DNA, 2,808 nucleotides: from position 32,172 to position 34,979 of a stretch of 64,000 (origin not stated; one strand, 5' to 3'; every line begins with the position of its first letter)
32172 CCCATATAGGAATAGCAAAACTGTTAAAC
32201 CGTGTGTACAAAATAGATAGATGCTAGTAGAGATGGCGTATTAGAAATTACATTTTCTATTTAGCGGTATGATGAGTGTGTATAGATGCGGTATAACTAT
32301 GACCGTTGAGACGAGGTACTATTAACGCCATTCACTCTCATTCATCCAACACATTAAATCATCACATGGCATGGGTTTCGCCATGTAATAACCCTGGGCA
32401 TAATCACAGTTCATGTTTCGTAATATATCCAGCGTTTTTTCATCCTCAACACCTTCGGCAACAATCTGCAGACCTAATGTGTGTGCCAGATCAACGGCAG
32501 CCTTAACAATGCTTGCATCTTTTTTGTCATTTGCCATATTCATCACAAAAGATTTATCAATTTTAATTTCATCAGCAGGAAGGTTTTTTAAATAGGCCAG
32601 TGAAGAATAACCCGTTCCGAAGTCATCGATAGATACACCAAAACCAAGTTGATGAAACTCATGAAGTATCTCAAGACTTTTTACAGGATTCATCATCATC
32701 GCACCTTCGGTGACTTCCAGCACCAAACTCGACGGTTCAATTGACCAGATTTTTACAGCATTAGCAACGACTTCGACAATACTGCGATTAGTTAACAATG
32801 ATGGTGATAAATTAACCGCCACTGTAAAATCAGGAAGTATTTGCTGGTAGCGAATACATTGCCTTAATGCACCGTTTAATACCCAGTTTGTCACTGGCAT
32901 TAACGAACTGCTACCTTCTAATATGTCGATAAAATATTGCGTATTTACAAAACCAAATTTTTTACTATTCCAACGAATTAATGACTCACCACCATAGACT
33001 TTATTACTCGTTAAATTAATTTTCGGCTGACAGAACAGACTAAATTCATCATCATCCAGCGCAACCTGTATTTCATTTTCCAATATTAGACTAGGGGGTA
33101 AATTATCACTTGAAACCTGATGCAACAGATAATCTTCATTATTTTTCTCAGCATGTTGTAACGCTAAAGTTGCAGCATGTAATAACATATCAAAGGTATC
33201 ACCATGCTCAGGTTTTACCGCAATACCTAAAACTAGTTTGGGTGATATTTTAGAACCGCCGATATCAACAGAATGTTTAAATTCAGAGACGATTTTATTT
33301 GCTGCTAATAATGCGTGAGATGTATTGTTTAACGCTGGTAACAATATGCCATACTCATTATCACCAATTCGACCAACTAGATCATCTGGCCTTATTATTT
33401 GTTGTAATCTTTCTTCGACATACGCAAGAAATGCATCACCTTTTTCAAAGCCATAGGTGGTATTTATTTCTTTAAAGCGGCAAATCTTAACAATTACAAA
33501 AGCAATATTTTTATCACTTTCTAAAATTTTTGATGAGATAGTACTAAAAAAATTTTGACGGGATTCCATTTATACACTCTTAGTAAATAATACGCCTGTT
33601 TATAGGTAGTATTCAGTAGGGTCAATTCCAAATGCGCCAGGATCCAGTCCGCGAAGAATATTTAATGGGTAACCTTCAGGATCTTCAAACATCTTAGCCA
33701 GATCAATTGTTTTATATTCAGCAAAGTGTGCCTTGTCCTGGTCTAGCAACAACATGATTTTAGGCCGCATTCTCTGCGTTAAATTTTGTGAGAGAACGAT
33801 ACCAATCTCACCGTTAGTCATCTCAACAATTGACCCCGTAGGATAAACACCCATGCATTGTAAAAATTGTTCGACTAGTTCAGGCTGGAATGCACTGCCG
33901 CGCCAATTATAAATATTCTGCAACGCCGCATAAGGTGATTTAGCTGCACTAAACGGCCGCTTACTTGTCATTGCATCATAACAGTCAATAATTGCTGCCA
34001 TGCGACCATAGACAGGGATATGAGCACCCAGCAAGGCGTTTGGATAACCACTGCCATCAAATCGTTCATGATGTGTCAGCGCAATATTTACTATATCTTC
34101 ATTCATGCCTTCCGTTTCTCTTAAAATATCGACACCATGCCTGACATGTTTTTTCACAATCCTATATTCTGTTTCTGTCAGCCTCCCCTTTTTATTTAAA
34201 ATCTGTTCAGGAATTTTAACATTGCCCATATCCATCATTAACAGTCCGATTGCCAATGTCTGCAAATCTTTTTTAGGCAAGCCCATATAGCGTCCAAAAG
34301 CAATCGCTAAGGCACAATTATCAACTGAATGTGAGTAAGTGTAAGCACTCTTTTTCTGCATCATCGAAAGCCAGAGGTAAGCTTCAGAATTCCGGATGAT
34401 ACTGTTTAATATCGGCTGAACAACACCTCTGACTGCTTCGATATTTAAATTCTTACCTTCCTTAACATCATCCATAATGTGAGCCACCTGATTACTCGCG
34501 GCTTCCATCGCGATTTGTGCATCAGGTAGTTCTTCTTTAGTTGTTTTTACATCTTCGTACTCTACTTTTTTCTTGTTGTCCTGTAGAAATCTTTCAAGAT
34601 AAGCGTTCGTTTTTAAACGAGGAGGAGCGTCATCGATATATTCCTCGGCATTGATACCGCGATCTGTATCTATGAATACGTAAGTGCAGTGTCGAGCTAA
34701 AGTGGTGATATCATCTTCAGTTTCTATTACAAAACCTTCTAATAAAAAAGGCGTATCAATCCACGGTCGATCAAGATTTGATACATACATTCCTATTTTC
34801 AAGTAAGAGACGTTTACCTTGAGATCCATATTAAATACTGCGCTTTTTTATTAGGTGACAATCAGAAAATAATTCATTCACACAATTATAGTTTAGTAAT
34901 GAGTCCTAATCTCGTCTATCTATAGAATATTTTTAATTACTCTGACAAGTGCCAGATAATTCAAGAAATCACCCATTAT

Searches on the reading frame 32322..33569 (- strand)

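Call 6: search_protein_families(library=ncbifam, proteins=[window:32322-33569:-])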
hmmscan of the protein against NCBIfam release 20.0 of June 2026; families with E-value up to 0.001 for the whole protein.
window:32322-33569:- (415 aa): 27 families (the best 25 are shown)
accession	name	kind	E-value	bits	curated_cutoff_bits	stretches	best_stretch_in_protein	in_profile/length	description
NF045675.1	PhdiestaseDibA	equivalog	4.3e-82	276.4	980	1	18-405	231-621/623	phosphodiesterase DibA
NF007474.0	PRK10060.1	equivalog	1e-77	261.9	782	1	10-412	254-657/663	cyclic di-GMP phosphodiesterase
NF008467.0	PRK11359.1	equivalog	9.7e-77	258.7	857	1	6-411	389-794/800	oxygen-sensing cyclic-di-GMP phosphodiesterase DosP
NF052458.1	PhdiestGepA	equivalog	1.2e-76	258.5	1200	1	12-404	443-836/840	phosphodiesterase GepA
NF053781.1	cdiGMPphdstlr2612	equivalog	7e-68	229.3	1600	1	8-409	859-1265/1268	Tlr1612 family c-di-GMP phosphodiesterase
NF008807.1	PRK11829.1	equivalog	1.9e-59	201.4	733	1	5-405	254-658/670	biofilm formation regulator HmsP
NF007839.0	PRK10551.1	equivalog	2.3e-45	155.2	461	1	164-412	265-513/518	cyclic di-GMP phosphodiesterase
NF052596.1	RR_EAL_PvrR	equivalog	2.3e-44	151.7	580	1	160-410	140-390/398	response regulator cyclic di-GMP phosphodiesterase PvrR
NF007298.0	PRK09776.1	equivalog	1.2e-40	139.3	1135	1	15-406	709-1103/1111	diguanylate cyclase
NF045673.1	c-di-GMPRcptLapD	equivalog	2.9e-30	105.2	1020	1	3-401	246-646/647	cyclic di-GMP receptor LapD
NF052265.1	EAL_dom_RimA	equivalog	1.3e-25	90.1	430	1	277-400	111-234/248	S6 modification regulatory phosphodiesterase RimA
NF051476.1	CDiGphdiTpdA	equivalog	7.8e-22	77.8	1000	1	179-396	363-567/570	cyclic di-GMP phosphodiesterase TpdA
NF007423.1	PRK09966.1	equivalog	6.1e-20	71.5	325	1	4-134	250-383/390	diguanylate cyclase DgcN/YfiN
TIGR00254.1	GGDEF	domain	3.7e-17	62.5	37.4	1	14-146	29-162/168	diguanylate cyclase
NF007135.0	PRK09581.1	equivalog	1.4e-16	60.4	474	1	7-145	309-449/457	PleD family two-component system response regulator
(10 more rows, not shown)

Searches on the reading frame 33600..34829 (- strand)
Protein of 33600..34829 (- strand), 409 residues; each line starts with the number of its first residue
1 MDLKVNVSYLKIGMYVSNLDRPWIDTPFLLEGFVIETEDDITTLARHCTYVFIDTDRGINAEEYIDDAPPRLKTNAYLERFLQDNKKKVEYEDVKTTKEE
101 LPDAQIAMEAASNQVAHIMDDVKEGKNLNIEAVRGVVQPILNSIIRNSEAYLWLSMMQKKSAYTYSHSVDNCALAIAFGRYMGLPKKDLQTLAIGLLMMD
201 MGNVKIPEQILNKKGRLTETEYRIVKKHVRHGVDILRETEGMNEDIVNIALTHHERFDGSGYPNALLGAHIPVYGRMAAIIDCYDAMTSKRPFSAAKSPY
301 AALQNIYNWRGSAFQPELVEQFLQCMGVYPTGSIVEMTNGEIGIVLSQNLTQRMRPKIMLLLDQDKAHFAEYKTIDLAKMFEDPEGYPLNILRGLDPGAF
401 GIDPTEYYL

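Call 6: search_protein_families(library=ncbifam, proteins=[window:33600-34829:-])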
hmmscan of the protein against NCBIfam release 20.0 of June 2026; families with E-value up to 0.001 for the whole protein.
window:33600-34829:- (409 aa): 1 family
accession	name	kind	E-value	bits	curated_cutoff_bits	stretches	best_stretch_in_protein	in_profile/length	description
NF053512.1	nitric_RR_NosR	exception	3.1e-26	92.4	400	1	155-390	183-419/422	response regulator c-di-GMP phosphodiesterase, NosR family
